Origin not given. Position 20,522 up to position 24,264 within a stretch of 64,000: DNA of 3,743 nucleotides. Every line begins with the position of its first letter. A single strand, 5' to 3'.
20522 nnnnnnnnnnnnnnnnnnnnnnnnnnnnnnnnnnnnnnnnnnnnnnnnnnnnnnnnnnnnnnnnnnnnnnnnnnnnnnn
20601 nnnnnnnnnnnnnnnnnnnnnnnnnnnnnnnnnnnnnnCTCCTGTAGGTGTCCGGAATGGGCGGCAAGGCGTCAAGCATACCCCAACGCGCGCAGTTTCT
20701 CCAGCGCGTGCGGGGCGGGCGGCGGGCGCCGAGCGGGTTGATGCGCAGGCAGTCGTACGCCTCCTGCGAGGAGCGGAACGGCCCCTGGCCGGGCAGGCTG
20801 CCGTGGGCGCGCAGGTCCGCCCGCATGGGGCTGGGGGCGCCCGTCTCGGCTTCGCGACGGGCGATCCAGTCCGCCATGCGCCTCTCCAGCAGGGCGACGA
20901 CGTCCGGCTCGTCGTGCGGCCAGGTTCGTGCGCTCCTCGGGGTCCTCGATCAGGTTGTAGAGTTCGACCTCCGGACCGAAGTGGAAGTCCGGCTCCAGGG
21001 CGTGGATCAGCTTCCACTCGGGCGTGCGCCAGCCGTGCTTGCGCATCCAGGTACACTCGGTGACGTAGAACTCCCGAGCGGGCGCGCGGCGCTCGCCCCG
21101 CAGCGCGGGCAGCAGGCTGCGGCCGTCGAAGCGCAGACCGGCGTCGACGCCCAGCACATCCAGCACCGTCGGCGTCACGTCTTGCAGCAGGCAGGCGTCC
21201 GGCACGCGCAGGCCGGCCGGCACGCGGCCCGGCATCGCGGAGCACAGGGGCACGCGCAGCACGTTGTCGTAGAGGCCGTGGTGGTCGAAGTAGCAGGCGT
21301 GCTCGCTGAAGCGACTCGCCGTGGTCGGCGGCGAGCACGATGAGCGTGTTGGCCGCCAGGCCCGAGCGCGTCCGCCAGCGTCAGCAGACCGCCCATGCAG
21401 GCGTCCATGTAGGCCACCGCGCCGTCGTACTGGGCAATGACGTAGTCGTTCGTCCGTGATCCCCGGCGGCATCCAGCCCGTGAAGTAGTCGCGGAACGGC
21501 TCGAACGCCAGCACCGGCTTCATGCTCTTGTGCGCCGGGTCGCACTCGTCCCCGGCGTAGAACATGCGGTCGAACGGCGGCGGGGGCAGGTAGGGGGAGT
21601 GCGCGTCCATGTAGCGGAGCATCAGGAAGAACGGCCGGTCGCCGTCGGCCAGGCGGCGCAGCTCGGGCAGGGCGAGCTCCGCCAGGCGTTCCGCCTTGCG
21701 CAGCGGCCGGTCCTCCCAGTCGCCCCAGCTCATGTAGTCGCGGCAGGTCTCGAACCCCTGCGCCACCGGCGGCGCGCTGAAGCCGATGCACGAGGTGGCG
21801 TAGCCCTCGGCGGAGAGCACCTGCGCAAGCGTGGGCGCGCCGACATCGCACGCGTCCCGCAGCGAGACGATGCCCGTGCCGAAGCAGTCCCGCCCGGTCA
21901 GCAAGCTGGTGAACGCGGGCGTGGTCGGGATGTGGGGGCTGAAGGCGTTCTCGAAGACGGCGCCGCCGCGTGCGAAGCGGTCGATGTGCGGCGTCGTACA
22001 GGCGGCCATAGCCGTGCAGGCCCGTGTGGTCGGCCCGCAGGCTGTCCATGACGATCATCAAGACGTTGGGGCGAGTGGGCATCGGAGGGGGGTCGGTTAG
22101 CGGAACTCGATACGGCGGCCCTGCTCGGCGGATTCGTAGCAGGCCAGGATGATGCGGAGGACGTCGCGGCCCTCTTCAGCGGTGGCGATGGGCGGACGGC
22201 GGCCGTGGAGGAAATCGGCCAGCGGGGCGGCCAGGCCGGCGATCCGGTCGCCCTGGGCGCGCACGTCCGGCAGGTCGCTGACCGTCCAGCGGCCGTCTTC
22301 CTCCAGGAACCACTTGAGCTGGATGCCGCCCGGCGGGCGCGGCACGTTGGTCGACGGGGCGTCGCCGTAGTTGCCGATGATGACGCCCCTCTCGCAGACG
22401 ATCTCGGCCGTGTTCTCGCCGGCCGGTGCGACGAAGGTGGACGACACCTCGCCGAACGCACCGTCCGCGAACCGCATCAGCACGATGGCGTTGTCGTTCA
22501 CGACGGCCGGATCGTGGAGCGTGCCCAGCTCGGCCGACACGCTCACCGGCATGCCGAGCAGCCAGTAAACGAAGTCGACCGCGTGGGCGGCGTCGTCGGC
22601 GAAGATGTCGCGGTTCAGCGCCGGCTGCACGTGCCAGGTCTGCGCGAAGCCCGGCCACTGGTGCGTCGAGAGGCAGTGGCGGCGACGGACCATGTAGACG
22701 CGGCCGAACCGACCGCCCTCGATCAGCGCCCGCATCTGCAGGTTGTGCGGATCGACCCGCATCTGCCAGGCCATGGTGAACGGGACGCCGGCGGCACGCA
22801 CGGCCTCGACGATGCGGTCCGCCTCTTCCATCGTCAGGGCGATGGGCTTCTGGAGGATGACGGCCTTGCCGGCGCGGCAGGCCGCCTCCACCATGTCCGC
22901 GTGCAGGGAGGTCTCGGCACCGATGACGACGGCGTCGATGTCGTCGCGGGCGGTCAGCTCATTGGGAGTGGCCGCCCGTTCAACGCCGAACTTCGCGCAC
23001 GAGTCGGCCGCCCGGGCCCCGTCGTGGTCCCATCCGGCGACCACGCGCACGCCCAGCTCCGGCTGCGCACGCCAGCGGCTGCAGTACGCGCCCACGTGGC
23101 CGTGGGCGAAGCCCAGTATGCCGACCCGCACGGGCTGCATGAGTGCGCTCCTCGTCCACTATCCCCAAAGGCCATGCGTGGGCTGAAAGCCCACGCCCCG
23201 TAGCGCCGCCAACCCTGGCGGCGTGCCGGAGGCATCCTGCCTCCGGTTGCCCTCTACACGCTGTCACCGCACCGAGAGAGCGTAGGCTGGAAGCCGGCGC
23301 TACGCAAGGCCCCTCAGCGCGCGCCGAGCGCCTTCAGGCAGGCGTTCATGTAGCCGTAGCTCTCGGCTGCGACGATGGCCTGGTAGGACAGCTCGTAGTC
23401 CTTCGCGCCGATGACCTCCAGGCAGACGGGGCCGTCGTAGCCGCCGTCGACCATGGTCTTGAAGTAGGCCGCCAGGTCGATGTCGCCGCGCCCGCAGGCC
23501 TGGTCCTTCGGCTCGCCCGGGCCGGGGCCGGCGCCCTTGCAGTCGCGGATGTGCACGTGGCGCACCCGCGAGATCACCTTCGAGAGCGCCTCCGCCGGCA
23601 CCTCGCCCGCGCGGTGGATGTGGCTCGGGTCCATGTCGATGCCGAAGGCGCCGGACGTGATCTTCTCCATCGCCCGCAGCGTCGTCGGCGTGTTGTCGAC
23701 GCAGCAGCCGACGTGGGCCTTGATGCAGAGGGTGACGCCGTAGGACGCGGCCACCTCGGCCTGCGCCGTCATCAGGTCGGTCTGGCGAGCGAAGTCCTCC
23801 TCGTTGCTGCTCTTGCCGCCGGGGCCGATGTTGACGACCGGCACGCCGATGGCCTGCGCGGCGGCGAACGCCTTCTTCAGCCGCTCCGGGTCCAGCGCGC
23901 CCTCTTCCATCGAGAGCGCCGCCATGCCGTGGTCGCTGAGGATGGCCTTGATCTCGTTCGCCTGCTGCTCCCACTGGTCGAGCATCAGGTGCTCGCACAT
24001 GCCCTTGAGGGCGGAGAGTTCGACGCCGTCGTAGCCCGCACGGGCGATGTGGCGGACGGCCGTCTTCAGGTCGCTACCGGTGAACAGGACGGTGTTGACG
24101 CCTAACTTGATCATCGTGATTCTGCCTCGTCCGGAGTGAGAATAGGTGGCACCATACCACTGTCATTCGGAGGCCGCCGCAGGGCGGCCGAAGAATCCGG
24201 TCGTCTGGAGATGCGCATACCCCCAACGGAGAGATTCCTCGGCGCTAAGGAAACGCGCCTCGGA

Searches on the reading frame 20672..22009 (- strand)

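Call 40: search_protein_families(library=pfam, proteins=[window:20672-22009:-], max_evalue=0.00001)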
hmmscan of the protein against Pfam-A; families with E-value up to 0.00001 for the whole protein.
window:20672-22009:- (445 aa): 2 families
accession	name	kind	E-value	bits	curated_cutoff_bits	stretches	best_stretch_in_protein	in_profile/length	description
PF00884.28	Sulfatase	-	3.6e-14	53.2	25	1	5-196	25-201/301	Sulfatase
PF16347.10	SGSH_C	-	1.5e-13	51.7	29.3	1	239-365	4-133/154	N-sulphoglucosamine sulphohydrolase, C-terminal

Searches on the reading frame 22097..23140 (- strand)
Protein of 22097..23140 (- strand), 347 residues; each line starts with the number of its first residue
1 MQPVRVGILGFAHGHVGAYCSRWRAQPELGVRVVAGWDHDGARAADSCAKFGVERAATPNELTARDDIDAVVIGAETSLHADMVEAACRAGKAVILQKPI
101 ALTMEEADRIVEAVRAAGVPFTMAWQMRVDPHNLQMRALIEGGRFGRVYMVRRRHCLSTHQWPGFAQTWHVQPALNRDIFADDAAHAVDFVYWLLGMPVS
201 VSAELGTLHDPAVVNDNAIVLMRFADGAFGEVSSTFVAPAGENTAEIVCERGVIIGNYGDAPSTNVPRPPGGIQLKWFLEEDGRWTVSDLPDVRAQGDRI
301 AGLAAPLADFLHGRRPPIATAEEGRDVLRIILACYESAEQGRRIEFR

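Call 40: search_protein_families(library=pfam, proteins=[window:22097-23140:-], max_evalue=0.00001)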
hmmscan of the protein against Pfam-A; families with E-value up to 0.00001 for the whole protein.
window:22097-23140:- (347 aa): 3 families
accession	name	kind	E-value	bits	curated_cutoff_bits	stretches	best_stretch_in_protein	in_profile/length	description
PF22725.1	GFO_IDH_MocA_C3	-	9.7e-26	90.6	27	1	134-254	2-123/124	GFO/IDH/MocA C-terminal domain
PF02894.22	GFO_IDH_MocA_C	-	3.8e-20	73.1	22.9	1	137-345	1-217/218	Oxidoreductase family, C-terminal alpha/beta domain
PF01408.29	GFO_IDH_MocA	-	6e-20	72.6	24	1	5-123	2-118/120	Oxidoreductase family, NAD-binding Rossmann fold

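Call 60: find_encoding_contigs(protein=window:22097-23140:-, flank=2000, max_places=4)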
Protein window:22097-23140:- (347 aa): no gene with exactly this product is on record in the collection.

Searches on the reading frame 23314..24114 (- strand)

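Call 40: search_protein_families(library=pfam, proteins=[window:23314-24114:-], max_evalue=0.00001)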
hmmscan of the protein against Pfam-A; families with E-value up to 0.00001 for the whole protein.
window:23314-24114:- (266 aa): 1 family
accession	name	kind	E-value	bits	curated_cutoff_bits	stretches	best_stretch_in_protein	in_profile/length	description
PF01261.30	AP_endonuc_2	-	1.2e-27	97.6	31.1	1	21-238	2-233/249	Xylose isomerase-like TIM barrel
